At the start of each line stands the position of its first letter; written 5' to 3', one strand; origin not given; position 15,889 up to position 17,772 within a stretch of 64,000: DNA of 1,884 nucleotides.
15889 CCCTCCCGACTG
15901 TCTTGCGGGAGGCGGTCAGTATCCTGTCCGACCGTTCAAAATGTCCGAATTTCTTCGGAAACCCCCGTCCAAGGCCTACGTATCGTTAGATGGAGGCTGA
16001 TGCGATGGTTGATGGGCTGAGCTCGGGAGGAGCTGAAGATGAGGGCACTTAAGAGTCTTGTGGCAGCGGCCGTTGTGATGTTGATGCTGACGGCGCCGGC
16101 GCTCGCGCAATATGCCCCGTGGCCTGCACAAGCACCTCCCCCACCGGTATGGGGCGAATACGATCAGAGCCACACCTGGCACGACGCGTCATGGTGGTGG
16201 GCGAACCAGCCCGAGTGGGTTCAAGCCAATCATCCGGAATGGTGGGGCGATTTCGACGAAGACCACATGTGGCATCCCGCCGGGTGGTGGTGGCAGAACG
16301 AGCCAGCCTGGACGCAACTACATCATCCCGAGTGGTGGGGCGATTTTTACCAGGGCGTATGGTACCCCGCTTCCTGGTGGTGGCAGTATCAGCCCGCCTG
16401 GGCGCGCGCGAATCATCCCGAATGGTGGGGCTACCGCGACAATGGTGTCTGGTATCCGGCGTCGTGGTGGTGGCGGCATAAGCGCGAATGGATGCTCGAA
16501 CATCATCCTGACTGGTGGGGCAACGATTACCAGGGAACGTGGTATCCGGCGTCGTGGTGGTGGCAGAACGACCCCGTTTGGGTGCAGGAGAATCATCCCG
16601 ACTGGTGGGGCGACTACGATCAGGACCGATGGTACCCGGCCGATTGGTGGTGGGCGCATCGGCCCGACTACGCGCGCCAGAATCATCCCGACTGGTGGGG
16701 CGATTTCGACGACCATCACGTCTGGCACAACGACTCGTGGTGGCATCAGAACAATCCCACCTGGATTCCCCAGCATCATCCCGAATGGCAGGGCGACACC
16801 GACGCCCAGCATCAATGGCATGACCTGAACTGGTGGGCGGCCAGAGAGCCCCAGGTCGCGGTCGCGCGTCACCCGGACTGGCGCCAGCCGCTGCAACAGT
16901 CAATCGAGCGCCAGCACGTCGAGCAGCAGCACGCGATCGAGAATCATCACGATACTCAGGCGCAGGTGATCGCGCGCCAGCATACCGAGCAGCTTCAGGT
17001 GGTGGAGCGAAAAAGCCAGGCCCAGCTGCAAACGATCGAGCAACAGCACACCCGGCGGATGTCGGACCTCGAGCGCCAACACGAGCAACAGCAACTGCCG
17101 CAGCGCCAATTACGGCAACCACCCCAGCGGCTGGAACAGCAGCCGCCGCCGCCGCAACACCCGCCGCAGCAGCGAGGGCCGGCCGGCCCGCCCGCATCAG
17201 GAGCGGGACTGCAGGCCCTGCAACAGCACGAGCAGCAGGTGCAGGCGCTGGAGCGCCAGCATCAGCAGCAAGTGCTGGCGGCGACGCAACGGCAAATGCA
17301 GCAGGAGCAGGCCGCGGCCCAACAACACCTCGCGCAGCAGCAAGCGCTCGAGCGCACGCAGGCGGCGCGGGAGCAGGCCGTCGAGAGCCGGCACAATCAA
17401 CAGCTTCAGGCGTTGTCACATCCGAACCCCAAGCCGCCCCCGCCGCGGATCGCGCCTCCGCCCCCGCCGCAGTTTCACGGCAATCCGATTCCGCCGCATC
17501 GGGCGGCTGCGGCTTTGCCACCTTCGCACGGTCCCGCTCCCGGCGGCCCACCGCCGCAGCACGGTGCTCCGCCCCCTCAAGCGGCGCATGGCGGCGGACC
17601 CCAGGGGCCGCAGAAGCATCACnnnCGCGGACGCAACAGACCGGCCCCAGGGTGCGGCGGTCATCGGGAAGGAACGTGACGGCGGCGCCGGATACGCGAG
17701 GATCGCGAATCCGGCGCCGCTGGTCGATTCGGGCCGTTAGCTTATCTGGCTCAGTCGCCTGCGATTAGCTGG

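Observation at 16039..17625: Secreted protein built from eight tandem 30-aa tryptophan-rich repeats, a family I cannot place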

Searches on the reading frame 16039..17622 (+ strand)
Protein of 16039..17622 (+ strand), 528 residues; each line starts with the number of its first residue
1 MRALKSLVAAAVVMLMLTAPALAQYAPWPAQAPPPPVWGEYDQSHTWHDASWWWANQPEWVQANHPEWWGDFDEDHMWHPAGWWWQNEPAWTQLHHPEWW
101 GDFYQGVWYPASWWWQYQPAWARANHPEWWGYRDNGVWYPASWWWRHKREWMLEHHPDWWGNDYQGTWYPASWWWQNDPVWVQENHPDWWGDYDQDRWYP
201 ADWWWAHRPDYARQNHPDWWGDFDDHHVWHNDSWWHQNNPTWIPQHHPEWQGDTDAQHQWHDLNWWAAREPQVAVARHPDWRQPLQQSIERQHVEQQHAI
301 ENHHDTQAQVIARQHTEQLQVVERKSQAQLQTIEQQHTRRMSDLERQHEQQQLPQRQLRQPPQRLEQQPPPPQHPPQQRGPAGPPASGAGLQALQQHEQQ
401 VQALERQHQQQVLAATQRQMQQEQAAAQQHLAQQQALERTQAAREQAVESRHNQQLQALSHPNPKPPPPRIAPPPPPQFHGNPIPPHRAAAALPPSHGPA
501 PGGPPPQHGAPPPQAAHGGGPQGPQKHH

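Call 4: search_protein_families(library=pfam, proteins=[window:16039-17622:+], max_evalue=10)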
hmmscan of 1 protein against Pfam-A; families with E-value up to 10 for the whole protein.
window:16039-17622:+ (528 aa): 1 family
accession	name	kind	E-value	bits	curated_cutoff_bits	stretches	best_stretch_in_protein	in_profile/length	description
PF05053.19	Menin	-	1.7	7.3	23.6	1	400-473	423-495/678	Menin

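Call 5: search_protein_families(library=ncbifam, proteins=[window:16039-17622:+], max_evalue=10)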
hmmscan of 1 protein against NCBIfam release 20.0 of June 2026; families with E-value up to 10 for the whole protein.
window:16039-17622:+ (528 aa): 0 families
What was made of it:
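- On Haemophore (PF16525 MHB / TIGR04529): The window protein has no hit (calls 4, 5).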

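Call 7: find_homologous_proteins(query=window:16039-17622:+, max_evalue=0.001)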
Query window:16039-17622:+ (528 aa): 6 proteins with E <= 0.001 among 8000 candidates.
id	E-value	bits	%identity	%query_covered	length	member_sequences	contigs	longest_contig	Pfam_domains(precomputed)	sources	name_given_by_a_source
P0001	2.4e-127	444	74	48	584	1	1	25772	PF01424.29,PF13083.14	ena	-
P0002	1.4e-96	343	39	94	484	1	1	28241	-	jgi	jgi:hypothetical protein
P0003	1.9e-75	273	45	45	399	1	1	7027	-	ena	-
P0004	1.8e-64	237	51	59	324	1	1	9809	-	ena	-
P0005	1.5e-63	233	42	52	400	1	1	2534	-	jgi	jgi:hypothetical protein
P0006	1.2e-14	72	27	44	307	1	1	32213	-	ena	-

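Call 8: search_solved_structures(query=window:16039-17622:+, max_evalue=10)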
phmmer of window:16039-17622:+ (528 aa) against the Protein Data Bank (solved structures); distinct sequences matched with E-value up to 10: 15.
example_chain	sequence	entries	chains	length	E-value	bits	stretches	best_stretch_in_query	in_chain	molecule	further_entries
3j83_A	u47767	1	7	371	0.17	13.5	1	416-520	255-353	ESX-1 secretion-associated protein EspB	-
6xzc_A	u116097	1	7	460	0.27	12.8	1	417-520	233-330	ESX-1 secretion-associated protein EspB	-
4xy3_A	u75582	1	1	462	0.27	12.8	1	417-520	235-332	ESX-1 secretion-associated protein EspB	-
8ako_A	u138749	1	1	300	0.77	11.3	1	416-481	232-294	ESX-1 secretion-associated protein EspB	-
28op_U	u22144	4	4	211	1.4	10.5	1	288-462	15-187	Centromere protein U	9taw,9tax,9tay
2kpy_A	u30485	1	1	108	1.5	10.3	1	458-517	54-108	Major pollen allergen Art v 1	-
9pn7_A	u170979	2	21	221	2.4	9.7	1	307-387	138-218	ATP-dependent Clp protease proteolytic subunit, mitochondrial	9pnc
9kuf_A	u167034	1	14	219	2.6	9.6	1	307-387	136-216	ATP-dependent Clp protease proteolytic subunit, mitochondrial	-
8ylb_A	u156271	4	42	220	2.6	9.6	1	307-387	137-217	ATP-dependent Clp protease proteolytic subunit, mitochondrial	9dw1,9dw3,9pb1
7vp9_A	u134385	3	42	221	2.6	9.6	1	307-387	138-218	ATP-dependent Clp protease proteolytic subunit, mitochondrial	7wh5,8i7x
6bba_A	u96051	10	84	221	2.6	9.6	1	307-387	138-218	ATP-dependent Clp protease proteolytic subunit, mitochondrial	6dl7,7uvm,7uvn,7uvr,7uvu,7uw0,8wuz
8hgk_A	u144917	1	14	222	2.6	9.5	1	307-387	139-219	ATP-dependent Clp protease proteolytic subunit, mitochondrial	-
9dqk_A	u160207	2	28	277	2.7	9.5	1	306-387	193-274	ATP-dependent Clp protease proteolytic subunit, mitochondrial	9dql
3j3i_A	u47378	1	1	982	7.2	8.1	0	350-459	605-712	Capsid protein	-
9hqv_Bp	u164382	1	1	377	9.9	7.6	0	334-447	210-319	mS23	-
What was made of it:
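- Tried and rejected: Single sequence: only Pro-rich EspB at E 0.17 (call 8).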

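Call 11: find_encoding_contigs(protein=P0002, flank=10000, max_places=4)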
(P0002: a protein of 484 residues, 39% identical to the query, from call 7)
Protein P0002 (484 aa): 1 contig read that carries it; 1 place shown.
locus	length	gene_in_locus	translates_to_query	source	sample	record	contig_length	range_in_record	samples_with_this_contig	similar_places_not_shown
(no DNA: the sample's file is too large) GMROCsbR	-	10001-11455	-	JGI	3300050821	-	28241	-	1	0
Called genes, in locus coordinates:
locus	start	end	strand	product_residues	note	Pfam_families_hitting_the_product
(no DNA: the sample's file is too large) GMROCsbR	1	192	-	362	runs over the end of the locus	PF03033:Glyco_transf_28, PF13579:Glyco_trans_4_4 (faint), PF04101:Glyco_tran_28_C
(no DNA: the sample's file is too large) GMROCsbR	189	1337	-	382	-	PF01098:FTSW_RODA_SPOVE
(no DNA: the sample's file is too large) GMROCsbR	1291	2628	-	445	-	PF21799:MurD-like_N, PF08245:Mur_ligase_M, PF02875:Mur_ligase_C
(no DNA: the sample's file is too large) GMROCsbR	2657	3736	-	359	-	PF10555:MraY_sig1 (weak), PF00953:Glycos_transf_4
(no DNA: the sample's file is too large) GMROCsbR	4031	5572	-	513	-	PF08245:Mur_ligase_M, PF02875:Mur_ligase_C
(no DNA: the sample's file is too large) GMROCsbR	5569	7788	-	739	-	PF03717:PBP_dimer (weak), PF00905:Transpeptidase, PF03793:PASTA (weak)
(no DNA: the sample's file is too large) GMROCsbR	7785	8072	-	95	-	-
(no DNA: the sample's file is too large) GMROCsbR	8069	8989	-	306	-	PF01795:Methyltransf_5, PF13649:Methyltransf_25 (faint)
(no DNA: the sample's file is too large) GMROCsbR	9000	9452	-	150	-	PF02381:MraZ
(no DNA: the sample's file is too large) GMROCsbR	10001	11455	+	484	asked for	-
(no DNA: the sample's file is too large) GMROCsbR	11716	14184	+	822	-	-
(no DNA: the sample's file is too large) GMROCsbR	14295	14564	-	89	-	-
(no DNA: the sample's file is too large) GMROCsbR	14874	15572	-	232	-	PF13413:HTH_25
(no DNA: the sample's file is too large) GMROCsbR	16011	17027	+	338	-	PF00535:Glycos_transf_2, PF10111:Glyco_tranf_2_2 (weak), PF13641:Glyco_tranf_2_3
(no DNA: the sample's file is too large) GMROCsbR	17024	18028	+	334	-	PF00551:Formyl_trans_N, PF02911:Formyl_trans_C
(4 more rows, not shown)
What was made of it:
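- One orthologue sits divergent from mraZ and the dcw cluster (call 11).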

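Call 12: find_encoding_contigs(protein=P0005, flank=10000, max_places=4)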
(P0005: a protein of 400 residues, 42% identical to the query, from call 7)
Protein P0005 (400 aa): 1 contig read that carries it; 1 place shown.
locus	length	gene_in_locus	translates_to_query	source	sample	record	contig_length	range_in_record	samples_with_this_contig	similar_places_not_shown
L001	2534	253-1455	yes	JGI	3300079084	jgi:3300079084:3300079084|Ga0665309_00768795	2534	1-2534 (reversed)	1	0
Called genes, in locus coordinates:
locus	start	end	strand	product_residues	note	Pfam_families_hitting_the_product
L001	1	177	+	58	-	?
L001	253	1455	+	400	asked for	-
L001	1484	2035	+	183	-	-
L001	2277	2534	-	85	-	?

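Call 13: find_encoding_contigs(protein=P0003, flank=10000, max_places=3)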
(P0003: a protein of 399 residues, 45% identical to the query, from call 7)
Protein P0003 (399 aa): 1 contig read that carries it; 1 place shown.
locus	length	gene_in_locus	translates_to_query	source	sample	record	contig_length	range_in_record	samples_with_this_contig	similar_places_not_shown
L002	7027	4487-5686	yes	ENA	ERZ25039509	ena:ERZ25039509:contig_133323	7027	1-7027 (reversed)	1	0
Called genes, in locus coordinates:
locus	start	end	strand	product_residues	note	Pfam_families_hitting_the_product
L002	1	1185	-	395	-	?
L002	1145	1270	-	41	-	-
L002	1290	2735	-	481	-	PF01523:PmbA_TldD_1st, PF19290:PmbA_TldD_2nd, PF19289:PmbA_TldD_3rd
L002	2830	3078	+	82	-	-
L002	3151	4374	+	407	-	-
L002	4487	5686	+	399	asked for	-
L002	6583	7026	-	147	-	?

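Call 14: find_encoding_contigs(protein=P0006, flank=10000, max_places=3)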
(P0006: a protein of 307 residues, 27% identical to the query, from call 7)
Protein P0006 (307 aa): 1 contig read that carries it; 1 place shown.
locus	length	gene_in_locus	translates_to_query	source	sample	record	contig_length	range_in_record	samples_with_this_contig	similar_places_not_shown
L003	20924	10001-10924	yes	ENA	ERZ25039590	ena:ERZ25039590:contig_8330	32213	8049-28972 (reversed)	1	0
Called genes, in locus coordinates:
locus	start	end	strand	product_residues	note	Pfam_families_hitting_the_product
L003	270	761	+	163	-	PF13378:MR_MLE_C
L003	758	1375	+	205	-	PF13489:Methyltransf_23 (weak)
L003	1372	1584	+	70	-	-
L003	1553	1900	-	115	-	PF12441:CopG_antitoxin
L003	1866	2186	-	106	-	PF04365:BrnT_toxin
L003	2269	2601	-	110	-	PF05336:rhaM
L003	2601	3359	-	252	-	PF00106:adh_short, PF08659:KR, PF01370:Epimerase (weak), PF13561:adh_short_C2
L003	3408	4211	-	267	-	PF00072:Response_reg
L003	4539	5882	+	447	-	PF07690:MFS_1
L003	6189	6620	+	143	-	PF07885:Ion_trans_2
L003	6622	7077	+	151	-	PF19315:MC_hydratase, PF01575:MaoC_dehydratas, PF13452:FAS1_DH_region (weak)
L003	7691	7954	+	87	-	PF15617:C-C_Bond_Lyase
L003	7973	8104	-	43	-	-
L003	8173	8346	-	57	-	PF01494:FAD_binding_3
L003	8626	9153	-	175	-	PF01494:FAD_binding_3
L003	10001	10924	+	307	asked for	-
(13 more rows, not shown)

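Call 15: find_encoding_contigs(protein=P0001, flank=10000, max_places=3)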
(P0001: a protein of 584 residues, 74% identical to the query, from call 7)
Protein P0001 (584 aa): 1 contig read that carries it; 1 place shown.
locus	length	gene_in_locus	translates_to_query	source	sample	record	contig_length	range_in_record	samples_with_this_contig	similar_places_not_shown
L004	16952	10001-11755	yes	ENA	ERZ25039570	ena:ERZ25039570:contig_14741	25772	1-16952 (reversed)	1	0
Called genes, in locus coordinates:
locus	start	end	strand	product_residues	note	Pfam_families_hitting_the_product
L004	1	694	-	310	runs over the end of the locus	PF00440:TetR_N, PF17932:TetR_C_24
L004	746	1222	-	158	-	PF17762:HTH_ParB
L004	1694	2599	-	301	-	PF00142:Fer4_NifH (weak), PF01656:CbiA, PF02374:ArsA_ATPase (weak), PF06564:CBP_BcsQ, PF09140:MipZ, PF10609:ParA, PF13614:AAA_31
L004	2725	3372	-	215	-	PF02527:GidB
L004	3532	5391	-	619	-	PF01134:GIDA, PF21680:GIDA_C_1st, PF13932:SAM_GIDA_C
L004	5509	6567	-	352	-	PF12631:MnmE_helical, PF01926:MMR_HSR1, PF02421:FeoB_N (weak)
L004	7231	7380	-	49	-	-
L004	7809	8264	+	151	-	PF01809:YidD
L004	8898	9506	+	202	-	PF14849:YidC_periplas (weak), PF02096:60KD_IMP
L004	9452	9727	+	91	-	PF02096:60KD_IMP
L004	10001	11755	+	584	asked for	PF13083:KH_KhpA-B, PF01424:R3H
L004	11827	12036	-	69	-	-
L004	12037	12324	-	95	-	-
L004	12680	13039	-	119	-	PF13237:Fer4_10 (weak), PF14697:Fer4_21 (faint), PF12837:Fer4_6 (faint), PF12838:Fer4_7, PF13183:Fer4_8 (faint), PF13187:Fer4_9 (weak), PF00037:Fer4, PF12797:Fer4_2 (weak)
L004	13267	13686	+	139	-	PF00903:Glyoxalase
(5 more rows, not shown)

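Call 73: search_protein_families(library=pfam, alignment_id=A4, max_evalue=0.01)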
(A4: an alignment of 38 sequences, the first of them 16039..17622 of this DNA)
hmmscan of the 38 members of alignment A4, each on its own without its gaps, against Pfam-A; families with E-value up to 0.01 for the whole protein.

A. member 1, window:16039-17622:+ (528 aa): 0 families

B. families by the number of members that match (of 38 scanned): 0 families
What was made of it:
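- On Choline-binding repeat (Pfam CW_binding_1): No Pfam hit at E<=10 for the window protein (call 4), and none at E<=0.01 in 38 family members (call 73).
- On TPR / Sel1: No Pfam hit (calls 4, 73).
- On WD40 / SLH: No Pfam or NCBIfam hit (calls 4, 5, 73).
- Closest known: Aromatic-rich cell-wall-binding repeats. Different: No Pfam hit in any of 38 family members (call 73).
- Closest known: 11-residue. Different: No Pfam match to LEA_4 or apolipoprotein models (calls 4, 73).
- There is no recognisable peptidoglycan- or glycan-binding domain (calls 4, 73). The window protein lacks that module altogether (calls 4, 73).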

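Call 74: search_protein_families(library=padloc, proteins=[window:16039-17622:+], max_evalue=0.1)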
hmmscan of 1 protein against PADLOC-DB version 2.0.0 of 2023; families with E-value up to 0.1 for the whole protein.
window:16039-17622:+ (528 aa): 0 families

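Call 75: search_protein_families(library=phrogs, proteins=[window:16039-17622:+], max_evalue=0.1)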
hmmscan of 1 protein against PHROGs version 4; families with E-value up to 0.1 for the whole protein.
window:16039-17622:+ (528 aa): 0 families
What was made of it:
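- On Phage or anti-phage defence proteins: No hit in either library (calls 74, 75).
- Tried and rejected: Pfam, NCBIfam, PADLOC and PHROGs on the protein, and Pfam on 38 family members, gave nothing (calls 4, 5, 73-75).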
